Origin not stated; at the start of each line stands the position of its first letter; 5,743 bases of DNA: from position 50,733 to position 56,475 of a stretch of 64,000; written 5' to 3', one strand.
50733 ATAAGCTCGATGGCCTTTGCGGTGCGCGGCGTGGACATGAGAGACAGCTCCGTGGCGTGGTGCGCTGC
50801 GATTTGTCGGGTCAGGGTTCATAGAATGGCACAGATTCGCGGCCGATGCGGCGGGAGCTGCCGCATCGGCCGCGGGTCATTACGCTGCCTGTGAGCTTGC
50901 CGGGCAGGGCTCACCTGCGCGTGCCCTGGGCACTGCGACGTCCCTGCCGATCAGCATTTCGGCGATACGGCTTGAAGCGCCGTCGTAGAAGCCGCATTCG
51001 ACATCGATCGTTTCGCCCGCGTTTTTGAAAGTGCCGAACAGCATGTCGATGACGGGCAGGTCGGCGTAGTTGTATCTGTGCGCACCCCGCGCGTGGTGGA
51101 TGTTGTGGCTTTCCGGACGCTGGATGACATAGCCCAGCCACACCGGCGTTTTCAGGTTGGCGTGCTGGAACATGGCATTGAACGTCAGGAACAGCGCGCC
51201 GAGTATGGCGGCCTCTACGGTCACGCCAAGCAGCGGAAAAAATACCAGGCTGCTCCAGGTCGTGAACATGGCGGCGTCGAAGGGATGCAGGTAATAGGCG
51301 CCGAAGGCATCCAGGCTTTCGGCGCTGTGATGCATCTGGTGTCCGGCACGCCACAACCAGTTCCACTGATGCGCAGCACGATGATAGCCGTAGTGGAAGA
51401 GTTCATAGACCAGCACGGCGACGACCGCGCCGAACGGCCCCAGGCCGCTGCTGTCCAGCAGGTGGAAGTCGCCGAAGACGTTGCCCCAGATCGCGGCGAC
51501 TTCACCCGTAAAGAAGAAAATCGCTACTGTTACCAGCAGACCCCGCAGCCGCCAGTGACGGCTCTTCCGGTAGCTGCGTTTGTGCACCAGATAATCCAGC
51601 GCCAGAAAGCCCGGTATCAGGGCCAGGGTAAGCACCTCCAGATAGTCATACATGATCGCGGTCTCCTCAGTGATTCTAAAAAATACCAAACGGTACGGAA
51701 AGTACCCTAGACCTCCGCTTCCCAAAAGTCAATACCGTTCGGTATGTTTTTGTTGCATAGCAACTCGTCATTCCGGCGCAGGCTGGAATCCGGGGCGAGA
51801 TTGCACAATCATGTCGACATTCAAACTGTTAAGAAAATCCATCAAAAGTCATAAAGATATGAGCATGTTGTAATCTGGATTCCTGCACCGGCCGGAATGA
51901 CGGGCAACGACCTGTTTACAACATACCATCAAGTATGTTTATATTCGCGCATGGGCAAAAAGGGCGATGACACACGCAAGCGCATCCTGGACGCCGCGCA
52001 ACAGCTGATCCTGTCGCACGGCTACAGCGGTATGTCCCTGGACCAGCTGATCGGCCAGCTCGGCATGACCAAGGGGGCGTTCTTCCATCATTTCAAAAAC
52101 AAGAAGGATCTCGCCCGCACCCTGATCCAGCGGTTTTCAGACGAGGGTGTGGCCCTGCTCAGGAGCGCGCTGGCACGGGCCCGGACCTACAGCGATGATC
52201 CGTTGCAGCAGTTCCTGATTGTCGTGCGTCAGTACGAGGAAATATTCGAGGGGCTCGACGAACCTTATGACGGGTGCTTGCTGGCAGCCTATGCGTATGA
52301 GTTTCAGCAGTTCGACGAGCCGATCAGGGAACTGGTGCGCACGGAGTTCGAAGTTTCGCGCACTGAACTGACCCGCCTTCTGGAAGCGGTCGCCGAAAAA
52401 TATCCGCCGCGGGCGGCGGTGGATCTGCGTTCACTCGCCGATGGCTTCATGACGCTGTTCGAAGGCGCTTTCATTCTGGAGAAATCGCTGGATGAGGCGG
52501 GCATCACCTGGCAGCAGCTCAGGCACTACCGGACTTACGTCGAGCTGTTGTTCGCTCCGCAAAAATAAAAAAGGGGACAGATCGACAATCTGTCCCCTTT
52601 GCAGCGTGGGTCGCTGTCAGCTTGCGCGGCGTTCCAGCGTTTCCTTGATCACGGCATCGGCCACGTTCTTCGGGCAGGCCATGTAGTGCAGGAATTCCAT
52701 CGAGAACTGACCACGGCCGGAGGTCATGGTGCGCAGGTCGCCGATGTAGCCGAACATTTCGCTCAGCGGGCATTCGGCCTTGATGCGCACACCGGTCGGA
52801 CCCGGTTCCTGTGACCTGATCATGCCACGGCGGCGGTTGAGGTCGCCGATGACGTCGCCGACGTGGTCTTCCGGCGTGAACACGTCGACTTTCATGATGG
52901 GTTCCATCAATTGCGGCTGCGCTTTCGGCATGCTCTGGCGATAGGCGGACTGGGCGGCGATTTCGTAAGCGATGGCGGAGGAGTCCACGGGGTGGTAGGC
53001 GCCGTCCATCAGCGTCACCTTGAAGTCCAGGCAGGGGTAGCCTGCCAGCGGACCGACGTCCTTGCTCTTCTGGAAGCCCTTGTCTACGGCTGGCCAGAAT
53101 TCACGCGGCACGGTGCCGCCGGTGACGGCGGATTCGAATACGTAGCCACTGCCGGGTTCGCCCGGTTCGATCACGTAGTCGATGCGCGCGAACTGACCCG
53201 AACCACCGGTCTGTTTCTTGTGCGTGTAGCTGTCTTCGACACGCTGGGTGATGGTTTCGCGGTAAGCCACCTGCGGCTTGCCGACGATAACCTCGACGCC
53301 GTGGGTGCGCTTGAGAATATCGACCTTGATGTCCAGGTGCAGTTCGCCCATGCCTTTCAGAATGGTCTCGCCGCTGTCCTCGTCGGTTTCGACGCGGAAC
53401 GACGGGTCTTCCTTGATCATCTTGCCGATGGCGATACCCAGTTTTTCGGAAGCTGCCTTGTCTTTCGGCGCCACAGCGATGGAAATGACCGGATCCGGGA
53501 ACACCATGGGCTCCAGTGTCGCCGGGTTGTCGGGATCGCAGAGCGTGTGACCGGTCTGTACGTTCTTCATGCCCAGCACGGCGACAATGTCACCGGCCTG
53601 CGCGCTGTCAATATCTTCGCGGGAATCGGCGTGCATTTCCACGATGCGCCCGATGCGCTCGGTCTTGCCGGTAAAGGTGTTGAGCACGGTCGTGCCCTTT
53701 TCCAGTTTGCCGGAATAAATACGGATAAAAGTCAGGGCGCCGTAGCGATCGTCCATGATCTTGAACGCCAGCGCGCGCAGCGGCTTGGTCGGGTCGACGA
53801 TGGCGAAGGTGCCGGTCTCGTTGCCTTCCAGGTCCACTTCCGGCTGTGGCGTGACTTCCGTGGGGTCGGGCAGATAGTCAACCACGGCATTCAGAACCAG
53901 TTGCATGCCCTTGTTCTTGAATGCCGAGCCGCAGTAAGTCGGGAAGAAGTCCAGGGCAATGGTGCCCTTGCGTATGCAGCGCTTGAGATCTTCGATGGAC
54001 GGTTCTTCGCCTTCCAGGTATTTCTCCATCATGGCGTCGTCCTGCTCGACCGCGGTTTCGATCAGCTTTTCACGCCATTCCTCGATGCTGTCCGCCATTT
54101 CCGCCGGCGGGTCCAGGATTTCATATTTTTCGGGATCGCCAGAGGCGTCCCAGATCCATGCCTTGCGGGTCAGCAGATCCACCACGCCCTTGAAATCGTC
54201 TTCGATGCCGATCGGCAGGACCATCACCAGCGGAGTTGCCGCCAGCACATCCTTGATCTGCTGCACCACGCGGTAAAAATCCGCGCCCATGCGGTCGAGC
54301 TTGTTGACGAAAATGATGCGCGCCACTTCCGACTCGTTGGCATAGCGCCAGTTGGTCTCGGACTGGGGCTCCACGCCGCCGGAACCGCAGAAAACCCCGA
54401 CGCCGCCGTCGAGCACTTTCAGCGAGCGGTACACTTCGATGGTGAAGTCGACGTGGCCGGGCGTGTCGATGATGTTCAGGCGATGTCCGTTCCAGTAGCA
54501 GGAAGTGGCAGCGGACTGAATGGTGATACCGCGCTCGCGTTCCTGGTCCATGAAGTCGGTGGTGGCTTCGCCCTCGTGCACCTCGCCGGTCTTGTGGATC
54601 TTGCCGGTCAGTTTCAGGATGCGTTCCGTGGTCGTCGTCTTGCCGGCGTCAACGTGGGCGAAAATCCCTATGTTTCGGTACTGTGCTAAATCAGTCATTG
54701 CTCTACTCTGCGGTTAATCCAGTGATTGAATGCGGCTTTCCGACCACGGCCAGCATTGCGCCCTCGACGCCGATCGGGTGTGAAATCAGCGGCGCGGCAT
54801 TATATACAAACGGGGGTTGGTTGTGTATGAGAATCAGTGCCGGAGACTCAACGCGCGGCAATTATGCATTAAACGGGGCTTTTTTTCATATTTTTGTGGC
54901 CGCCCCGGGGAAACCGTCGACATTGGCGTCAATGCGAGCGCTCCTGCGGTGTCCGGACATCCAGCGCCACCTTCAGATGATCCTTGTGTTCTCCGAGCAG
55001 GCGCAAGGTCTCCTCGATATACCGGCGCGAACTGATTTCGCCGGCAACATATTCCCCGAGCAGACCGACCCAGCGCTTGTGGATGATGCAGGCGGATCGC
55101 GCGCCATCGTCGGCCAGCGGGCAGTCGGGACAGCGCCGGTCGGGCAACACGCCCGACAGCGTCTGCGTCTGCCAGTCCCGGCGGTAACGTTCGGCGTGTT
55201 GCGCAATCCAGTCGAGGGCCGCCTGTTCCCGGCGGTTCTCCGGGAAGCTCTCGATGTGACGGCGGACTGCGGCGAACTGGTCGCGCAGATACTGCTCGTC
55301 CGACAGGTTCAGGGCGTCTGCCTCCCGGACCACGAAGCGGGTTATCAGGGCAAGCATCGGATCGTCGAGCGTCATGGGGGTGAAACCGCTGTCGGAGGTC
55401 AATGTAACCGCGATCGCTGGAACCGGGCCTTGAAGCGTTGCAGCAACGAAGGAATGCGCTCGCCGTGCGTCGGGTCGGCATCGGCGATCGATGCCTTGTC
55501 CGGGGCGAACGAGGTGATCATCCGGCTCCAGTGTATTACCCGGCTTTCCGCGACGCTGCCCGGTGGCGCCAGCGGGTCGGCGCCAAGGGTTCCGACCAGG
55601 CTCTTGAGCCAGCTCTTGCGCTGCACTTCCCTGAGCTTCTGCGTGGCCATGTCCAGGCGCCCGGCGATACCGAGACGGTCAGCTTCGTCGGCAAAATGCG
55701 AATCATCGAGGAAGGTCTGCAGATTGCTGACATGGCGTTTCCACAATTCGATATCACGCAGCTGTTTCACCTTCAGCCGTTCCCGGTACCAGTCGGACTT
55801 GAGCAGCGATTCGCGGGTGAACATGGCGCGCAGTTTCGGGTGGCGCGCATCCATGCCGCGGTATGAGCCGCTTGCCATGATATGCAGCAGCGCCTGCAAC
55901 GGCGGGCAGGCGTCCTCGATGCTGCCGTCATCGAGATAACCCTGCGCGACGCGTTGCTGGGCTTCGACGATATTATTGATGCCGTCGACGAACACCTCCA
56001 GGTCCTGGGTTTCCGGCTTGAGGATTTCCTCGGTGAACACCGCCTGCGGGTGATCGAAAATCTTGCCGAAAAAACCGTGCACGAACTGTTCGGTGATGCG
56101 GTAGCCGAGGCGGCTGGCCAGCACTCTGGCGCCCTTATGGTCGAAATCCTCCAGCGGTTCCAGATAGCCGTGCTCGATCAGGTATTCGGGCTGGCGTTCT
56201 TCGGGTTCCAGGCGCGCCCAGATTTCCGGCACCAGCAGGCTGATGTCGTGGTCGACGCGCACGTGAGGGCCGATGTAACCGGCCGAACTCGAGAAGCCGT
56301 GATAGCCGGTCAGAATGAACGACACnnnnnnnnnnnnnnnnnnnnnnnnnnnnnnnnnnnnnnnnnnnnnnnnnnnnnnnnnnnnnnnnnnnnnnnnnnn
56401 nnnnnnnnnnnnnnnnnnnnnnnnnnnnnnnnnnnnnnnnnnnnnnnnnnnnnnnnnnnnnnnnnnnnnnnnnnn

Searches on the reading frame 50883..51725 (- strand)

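Call 10: search_protein_families(library=pfam, proteins=[window:50883-51725:-], max_evalue=0.001)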
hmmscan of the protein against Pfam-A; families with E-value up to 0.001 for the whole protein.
window:50883-51725:- (281 aa): 1 family
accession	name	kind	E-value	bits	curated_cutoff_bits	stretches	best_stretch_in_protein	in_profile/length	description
PF04116.19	FA_hydroxylase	-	1.6e-25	90.5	31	1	101-232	2-132/132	Fatty acid hydroxylase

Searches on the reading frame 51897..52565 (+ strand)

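Call 10: search_protein_families(library=pfam, proteins=[window:51897-52565:+], max_evalue=0.001)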
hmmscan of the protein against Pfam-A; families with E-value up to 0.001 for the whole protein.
window:51897-52565:+ (223 aa): 3 families
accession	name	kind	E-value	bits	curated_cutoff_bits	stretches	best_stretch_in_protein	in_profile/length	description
PF00440.29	TetR_N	-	5.8e-12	45.6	24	1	30-74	1-45/47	Bacterial regulatory proteins, tetR family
PF16925.10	TetR_C_13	-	7.5e-08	33.2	27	1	124-197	22-95/109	Tetracyclin repressor-like, C-terminal domain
PF21993.1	TetR_C_13_2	-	0.00054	20.6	27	1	112-194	11-87/103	Transcriptional regulator LmrA/YxaF-like, C-terminal domain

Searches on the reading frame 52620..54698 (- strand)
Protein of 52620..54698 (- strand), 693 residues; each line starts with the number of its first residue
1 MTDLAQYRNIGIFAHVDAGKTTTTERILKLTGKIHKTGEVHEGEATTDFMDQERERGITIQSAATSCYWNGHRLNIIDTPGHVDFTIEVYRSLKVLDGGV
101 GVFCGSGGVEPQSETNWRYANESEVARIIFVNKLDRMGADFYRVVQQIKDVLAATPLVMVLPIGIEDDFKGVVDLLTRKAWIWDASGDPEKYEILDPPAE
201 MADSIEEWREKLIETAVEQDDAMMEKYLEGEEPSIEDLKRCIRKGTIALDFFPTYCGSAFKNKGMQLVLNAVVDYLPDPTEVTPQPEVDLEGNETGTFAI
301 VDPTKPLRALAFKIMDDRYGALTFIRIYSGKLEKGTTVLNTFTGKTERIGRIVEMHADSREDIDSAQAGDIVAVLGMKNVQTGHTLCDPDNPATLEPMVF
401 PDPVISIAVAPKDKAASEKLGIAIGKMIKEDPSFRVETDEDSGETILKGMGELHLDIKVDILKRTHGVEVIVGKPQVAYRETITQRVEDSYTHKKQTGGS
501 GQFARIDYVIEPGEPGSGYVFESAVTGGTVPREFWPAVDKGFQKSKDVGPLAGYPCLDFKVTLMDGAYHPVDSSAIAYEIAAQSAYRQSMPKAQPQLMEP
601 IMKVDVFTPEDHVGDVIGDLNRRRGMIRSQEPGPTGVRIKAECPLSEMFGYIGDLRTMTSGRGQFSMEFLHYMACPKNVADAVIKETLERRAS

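Call 10: search_protein_families(library=pfam, proteins=[window:52620-54698:-], max_evalue=0.001)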
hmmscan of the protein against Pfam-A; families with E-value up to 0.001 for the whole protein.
window:52620-54698:- (693 aa): 6 families
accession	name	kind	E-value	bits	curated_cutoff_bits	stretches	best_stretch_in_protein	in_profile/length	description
PF00009.33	GTP_EFTU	-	8.9e-62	208.5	26.5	1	6-277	2-187/188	Elongation factor Tu GTP binding domain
PF03764.24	EFG_IV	-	3.9e-43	146.5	24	1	475-594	1-121/121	Elongation factor G, domain IV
PF14492.12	EFG_III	-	1.2e-28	99.5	27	1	400-474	1-75/75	Elongation Factor G, domain III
PF00679.30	EFG_C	-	2.6e-27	95.1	27.9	1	596-681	1-87/89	Elongation factor G C-terminus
PF03144.31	GTP_EFTU_D2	-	7.7e-18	65.1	30.3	1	320-387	1-73/73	Elongation factor Tu domain 2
PF22042.2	EF-G_D2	-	6.9e-16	58.6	27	1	307-388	2-83/84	Elongation factor G domain 2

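Call 56: search_protein_families(library=ncbifam, proteins=[window:52620-54698:-], max_evalue=0.001)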
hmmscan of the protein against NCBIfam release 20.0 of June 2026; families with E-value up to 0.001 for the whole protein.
window:52620-54698:- (693 aa): 30 families (the best 25 are shown)
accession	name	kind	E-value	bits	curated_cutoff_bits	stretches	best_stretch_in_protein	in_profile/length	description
TIGR00484.1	EF-G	equivalog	1.9e-289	961.7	659.4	1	2-686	5-688/691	elongation factor G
NF009381.0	PRK12740.1-5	subfamily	1.1e-220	734.7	583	1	4-689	6-687/692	elongation factor G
NF009891.0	PRK13351.1-1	equivalog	8.7e-157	523.6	597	1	6-687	8-677/681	elongation factor G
NF058620.1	EFG2_Bacteroid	exception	8.3e-141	470.7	1000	2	6-516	8-511/717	elongation factor G2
NF009377.1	PRK12740.1-1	equivalog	3.2e-138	462.1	890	1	5-683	11-698/700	elongation factor G-like protein EF-G2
NF009379.0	PRK12740.1-3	equivalog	7e-137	457.8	513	1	5-687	6-670/674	elongation factor G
NF012153.1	tet_protect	equivalog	7.1e-109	364.7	775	2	207-672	173-614/614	tetracycline resistance ribosomal protection protein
TIGR00490.1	aEF-2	equivalog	2.4e-94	316.9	738.45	3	264-487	242-473/720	elongation factor EF-2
NF033148.1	tet_protect_M_W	exception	1.6e-79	268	1100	2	9-158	5-154/639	TetM/TetW/TetO/TetS family tetracycline resistance ribosomal protection protein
NF000120.3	47473_otr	exception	6.9e-79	266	900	1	9-665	4-606/608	tetracycline resistance ribosomal protection protein Otr(A)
TIGR01394.1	TypA_BipA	equivalog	6e-69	232.8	757.3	3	7-153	1-145/594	translational GTPase TypA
NF001964.0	PRK00741.1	equivalog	4.8e-63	213.4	473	1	3-484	8-474/529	peptide chain release factor 3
NF012155.1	tet_protect_M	exception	5.4e-63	213.2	1420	2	9-155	5-151/639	tetracycline resistance ribosomal protection protein Tet(M)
NF012154.0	tet_protect_Q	exception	5.4e-59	200.1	1425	2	9-159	5-155/638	tetracycline resistance ribosomal protection protein Tet(Q)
NF009892.0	PRK13351.1-3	equivalog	2.6e-58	198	640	2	6-159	2-160/623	elongation factor G-like protein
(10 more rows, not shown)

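Call 72: find_homologous_proteins(query=window:52620-54698:-, max_evalue=1e-50)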
Query window:52620-54698:- (693 aa): 8000 proteins with E <= 1e-50 among 8000 candidates; the best 120 are listed.
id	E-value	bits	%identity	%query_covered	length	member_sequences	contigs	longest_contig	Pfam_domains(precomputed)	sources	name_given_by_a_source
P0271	0.0e+0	1590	100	100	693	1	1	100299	PF00679.31,PF14492.13,PF00009.34,PF03764.25,PF03144.32,PF22042.3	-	-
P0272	0.0e+0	1467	91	100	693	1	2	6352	PF00679.31,PF14492.13,PF00009.34,PF03764.25,PF03144.32,PF22042.3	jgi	jgi:elongation factor G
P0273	0.0e+0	1467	91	100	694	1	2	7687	PF00679.31,PF14492.13,PF00009.34,PF03764.25,PF03144.32,PF22042.3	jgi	-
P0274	0.0e+0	1465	91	100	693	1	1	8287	PF00679.31,PF14492.13,PF00009.34,PF03764.25,PF03144.32,PF22042.3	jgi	jgi:elongation factor G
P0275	0.0e+0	1465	91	100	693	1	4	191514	PF00679.31,PF14492.13,PF00009.34,PF03764.25,PF03144.32,PF22042.3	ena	-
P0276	0.0e+0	1464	91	100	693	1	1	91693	PF00679.31,PF14492.13,PF00009.34,PF03764.25,PF03144.32,PF22042.3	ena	-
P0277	0.0e+0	1463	91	100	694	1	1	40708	PF00679.31,PF14492.13,PF00009.34,PF03764.25,PF03144.32,PF22042.3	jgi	-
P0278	0.0e+0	1463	91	100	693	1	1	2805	PF00679.31,PF14492.13,PF00009.34,PF03764.25,PF03144.32,PF22042.3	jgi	jgi:elongation factor G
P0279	0.0e+0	1462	91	100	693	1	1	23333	PF00679.31,PF14492.13,PF00009.34,PF03764.25,PF03144.32,PF22042.3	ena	-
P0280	0.0e+0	1460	91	100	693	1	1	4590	PF00679.31,PF14492.13,PF00009.34,PF03764.25,PF03144.32,PF22042.3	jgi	jgi:elongation factor G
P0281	0.0e+0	1460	90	100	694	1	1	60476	PF00679.31,PF14492.13,PF00009.34,PF03764.25,PF03144.32,PF22042.3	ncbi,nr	ncbi:MAG: elongation factor G [Thiogranum sp.]|nr:elongation factor G [Thiogranum sp.]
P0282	0.0e+0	1460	90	100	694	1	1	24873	PF00679.31,PF14492.13,PF00009.34,PF03764.25,PF03144.32,PF22042.3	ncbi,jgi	-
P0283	0.0e+0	1459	91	100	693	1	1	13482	PF00679.31,PF14492.13,PF00009.34,PF03764.25,PF03144.32,PF22042.3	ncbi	-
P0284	0.0e+0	1459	91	100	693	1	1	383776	PF00679.31,PF14492.13,PF00009.34,PF03764.25,PF03144.32,PF22042.3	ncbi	-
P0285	0.0e+0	1454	90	100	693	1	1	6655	PF00679.31,PF14492.13,PF00009.34,PF03764.25,PF03144.32,PF22042.3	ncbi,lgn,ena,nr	ncbi:MAG TPA: elongation factor G [Gammaproteobacteria bacterium]|nr:elongation factor G [Gammaprote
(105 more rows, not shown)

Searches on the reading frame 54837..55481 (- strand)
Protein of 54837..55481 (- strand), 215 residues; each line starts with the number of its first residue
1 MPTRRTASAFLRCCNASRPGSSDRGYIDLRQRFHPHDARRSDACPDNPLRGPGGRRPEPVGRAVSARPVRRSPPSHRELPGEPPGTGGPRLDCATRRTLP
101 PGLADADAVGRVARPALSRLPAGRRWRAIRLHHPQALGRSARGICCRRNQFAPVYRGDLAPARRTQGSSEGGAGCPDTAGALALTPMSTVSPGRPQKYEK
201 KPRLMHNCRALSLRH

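Call 10: search_protein_families(library=pfam, proteins=[window:54837-55481:-], max_evalue=0.001)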
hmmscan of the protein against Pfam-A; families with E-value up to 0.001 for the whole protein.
window:54837-55481:- (215 aa): 0 families

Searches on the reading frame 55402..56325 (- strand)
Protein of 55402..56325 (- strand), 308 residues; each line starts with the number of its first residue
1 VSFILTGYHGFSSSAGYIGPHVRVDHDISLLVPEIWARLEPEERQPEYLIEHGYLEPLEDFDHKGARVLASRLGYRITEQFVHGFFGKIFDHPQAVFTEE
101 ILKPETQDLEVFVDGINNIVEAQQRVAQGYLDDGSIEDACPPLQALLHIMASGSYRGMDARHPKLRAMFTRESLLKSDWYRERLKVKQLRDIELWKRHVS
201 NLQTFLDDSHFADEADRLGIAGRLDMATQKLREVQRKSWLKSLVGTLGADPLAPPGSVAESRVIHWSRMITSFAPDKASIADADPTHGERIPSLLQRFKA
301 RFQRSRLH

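Call 61: search_solved_structures(query=window:55402-56325:-, max_evalue=0.001, show_alignments=2)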
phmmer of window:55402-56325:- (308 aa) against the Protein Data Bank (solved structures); distinct sequences matched with E-value up to 0.001: 2.
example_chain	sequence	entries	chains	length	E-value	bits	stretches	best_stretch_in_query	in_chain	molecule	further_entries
8e1u_A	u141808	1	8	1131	2.2e-71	244.2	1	1-251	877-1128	PPi-dependent PEPCK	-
6k31_A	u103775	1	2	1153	8.1e-71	242.3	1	1-251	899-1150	AiPEPCK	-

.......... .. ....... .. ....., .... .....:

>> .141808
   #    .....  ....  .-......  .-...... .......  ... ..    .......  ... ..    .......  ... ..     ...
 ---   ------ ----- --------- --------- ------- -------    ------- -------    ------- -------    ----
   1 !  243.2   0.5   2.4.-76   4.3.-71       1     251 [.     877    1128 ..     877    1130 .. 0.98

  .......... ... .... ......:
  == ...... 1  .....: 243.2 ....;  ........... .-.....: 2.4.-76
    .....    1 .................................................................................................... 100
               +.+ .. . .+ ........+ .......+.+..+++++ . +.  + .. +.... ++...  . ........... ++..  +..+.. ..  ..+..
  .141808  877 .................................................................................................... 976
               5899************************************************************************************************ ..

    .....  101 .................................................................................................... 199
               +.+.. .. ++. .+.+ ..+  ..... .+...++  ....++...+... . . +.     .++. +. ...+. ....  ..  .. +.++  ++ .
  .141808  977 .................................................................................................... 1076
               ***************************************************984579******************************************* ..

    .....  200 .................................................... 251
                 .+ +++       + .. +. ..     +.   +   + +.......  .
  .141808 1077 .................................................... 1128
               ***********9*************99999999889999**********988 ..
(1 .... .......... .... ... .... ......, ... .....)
